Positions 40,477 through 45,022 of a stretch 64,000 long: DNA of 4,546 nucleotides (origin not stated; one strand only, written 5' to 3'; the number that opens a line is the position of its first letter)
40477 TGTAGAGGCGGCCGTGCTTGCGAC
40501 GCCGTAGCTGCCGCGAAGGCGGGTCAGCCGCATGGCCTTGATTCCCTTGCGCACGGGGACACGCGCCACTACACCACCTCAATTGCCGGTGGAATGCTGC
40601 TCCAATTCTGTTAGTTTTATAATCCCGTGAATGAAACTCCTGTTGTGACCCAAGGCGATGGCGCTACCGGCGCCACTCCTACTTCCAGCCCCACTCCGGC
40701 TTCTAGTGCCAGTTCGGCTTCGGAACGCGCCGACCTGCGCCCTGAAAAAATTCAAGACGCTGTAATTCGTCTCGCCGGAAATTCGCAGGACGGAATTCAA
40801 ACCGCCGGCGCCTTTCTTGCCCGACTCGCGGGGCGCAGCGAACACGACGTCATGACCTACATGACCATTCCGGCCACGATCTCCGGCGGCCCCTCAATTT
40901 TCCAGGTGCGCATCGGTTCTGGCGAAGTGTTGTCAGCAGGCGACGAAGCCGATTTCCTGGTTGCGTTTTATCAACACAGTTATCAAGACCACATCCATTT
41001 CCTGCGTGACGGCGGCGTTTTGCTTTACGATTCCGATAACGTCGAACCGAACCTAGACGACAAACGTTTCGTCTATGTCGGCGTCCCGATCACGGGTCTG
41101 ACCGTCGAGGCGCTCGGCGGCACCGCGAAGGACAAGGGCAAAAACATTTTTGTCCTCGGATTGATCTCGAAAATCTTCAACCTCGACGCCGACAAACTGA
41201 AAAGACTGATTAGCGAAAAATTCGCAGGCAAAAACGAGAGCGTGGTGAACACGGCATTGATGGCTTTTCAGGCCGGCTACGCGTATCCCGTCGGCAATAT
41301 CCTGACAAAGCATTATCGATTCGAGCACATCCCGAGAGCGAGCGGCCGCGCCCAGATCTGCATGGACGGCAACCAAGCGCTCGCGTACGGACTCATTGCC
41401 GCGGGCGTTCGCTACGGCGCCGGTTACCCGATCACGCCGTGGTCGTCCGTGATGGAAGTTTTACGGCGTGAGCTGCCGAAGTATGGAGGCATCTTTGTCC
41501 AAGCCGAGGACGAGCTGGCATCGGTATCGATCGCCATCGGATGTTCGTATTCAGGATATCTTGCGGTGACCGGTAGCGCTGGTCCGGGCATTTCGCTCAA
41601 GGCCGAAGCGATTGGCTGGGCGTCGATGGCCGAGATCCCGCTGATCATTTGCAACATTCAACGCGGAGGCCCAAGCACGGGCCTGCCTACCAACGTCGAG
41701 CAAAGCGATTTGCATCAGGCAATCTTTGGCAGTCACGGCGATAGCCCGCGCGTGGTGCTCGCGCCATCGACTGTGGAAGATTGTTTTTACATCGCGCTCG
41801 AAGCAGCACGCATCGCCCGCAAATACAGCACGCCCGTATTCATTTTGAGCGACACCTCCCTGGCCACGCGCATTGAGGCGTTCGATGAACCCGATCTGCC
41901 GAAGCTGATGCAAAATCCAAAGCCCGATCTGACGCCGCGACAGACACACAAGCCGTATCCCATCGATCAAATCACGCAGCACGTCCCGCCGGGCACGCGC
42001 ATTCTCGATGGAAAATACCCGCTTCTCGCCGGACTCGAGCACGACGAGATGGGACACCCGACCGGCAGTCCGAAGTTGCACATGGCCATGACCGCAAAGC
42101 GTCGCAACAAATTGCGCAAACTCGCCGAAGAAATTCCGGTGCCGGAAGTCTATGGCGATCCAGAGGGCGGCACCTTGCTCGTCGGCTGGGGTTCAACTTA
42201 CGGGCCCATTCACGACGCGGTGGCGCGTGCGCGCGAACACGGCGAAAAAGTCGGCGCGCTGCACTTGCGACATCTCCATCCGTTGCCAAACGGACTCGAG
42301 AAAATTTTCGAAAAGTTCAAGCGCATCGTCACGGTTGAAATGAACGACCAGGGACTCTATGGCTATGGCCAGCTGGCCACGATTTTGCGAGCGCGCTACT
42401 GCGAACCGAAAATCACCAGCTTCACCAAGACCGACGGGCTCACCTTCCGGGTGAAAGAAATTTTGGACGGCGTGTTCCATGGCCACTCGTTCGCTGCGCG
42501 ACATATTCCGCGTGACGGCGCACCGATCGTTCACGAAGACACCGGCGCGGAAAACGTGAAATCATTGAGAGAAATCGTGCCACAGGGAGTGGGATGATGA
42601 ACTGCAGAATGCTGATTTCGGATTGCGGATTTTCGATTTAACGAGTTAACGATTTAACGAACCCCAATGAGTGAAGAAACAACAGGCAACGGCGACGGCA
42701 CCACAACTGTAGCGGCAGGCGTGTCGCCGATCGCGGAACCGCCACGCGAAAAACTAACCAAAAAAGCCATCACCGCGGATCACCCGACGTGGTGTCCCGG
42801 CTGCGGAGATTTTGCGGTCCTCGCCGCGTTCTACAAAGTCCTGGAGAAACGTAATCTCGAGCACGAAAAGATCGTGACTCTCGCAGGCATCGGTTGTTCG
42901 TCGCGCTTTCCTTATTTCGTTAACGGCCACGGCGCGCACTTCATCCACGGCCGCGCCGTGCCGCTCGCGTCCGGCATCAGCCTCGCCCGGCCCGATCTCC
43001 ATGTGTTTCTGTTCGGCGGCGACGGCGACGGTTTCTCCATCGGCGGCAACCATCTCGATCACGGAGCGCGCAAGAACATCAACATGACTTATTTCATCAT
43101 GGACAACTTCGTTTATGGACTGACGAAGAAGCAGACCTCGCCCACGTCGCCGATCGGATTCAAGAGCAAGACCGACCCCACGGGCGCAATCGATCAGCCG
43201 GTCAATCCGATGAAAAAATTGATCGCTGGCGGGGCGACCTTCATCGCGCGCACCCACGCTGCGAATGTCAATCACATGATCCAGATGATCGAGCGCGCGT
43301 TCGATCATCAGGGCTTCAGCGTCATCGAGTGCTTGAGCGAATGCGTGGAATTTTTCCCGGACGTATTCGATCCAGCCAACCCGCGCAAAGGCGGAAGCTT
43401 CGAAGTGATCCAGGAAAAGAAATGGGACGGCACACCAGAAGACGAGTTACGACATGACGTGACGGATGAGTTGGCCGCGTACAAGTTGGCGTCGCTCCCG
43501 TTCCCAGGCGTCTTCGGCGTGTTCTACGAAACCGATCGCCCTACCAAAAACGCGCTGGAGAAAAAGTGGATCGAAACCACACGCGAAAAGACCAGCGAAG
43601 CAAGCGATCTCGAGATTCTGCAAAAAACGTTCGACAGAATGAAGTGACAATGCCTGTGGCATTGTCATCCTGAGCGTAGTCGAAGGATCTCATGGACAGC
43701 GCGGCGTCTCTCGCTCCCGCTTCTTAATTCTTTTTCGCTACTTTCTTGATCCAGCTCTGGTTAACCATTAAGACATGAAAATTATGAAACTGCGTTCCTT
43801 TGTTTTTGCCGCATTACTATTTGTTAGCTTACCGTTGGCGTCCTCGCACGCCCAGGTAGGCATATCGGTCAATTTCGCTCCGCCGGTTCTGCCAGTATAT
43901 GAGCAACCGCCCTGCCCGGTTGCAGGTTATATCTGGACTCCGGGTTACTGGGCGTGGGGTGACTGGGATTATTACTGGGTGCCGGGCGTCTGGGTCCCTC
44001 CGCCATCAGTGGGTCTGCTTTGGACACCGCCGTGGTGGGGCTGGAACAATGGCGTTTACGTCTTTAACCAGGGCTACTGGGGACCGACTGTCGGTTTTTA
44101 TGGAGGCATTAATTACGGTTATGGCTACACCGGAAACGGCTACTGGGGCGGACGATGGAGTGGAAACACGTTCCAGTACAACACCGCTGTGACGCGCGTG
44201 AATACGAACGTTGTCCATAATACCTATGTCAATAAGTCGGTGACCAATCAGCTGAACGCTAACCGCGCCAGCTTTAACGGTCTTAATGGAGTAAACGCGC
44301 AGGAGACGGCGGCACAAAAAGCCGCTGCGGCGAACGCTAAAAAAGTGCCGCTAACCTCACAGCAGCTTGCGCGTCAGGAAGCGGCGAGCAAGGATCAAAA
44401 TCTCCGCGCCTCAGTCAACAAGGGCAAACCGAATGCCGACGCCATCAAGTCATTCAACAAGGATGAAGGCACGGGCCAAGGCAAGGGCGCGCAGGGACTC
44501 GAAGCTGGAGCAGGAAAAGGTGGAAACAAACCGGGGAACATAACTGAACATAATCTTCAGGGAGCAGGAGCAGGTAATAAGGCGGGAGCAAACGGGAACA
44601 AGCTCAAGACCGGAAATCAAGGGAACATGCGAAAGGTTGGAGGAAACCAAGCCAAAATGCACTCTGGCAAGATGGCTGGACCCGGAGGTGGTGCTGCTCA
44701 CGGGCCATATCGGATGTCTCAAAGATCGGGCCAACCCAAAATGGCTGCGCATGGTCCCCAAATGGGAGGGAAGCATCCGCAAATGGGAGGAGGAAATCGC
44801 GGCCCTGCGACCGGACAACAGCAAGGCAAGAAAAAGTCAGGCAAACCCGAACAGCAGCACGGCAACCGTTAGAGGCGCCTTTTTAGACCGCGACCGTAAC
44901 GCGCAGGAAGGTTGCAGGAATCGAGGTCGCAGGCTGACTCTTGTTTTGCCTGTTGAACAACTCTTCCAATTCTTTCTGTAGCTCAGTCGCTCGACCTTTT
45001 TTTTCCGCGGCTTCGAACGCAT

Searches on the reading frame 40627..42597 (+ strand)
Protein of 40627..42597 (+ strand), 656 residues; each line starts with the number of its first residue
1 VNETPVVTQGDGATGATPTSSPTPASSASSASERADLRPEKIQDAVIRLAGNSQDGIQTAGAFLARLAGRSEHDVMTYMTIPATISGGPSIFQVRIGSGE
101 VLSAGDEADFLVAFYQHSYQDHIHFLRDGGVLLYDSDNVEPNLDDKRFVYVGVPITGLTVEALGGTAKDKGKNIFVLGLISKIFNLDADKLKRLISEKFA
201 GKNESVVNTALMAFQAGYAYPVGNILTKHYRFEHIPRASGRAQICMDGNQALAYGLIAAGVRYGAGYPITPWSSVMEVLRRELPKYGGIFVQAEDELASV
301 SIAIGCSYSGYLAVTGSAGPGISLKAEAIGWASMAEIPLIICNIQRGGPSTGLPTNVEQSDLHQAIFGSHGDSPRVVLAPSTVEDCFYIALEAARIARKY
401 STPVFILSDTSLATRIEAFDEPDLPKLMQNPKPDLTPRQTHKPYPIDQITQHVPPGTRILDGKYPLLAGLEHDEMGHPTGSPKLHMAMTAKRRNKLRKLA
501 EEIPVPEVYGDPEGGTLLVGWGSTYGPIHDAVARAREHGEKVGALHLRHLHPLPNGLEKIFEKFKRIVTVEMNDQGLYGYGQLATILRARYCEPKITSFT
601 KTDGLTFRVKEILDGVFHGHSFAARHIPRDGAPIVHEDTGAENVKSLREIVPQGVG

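Call 43: search_protein_families(library=pfam, proteins=[window:40627-42597:+], max_evalue=0.001)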
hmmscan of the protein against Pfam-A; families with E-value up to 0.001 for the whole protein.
window:40627-42597:+ (656 aa): 4 families
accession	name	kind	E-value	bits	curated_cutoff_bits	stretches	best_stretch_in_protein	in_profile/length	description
PF01855.24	POR_N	-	2.7e-48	165.1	27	1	255-479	2-218/231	Pyruvate flavodoxin/ferredoxin oxidoreductase, thiamine diP-bdg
PF01558.24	POR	-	1.4e-29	103.9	27.4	1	55-219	3-173/173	Pyruvate ferredoxin/flavodoxin oxidoreductase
PF17147.9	PFOR_II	-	8.4e-11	42.6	27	1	517-612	4-102/102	Pyruvate:ferredoxin oxidoreductase core domain II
PF02776.23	TPP_enzyme_N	-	0.00041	20.5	26.8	1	246-360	1-112/119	Thiamine pyrophosphate enzyme, N-terminal TPP binding domain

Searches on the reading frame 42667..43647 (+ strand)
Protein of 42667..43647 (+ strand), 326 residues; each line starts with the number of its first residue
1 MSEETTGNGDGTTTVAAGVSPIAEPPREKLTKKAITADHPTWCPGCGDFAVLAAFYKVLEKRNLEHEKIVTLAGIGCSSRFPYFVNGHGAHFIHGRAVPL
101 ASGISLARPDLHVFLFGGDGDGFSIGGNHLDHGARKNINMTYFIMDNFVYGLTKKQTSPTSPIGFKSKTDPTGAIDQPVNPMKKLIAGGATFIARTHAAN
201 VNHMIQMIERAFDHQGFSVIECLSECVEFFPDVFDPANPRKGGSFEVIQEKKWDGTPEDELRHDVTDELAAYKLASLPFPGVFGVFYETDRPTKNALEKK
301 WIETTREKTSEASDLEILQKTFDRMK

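Call 43: search_protein_families(library=pfam, proteins=[window:42667-43647:+], max_evalue=0.001)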
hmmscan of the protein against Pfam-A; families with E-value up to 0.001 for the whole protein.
window:42667-43647:+ (326 aa): 1 family
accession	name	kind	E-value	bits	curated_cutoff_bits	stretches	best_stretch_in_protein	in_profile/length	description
PF02775.26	TPP_enzyme_C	-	9.6e-28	97.3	21.9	1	75-222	2-151/151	Thiamine pyrophosphate enzyme, C-terminal TPP binding domain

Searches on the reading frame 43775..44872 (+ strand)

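Call 43: search_protein_families(library=pfam, proteins=[window:43775-44872:+], max_evalue=0.001)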
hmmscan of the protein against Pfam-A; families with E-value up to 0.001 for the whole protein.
window:43775-44872:+ (365 aa): 1 family
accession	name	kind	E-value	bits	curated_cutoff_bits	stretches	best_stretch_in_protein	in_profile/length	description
PF12779.12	WXXGXW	-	7.2e-05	23.2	18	1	51-74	3-26/26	WXXGXW repeat (2 copies)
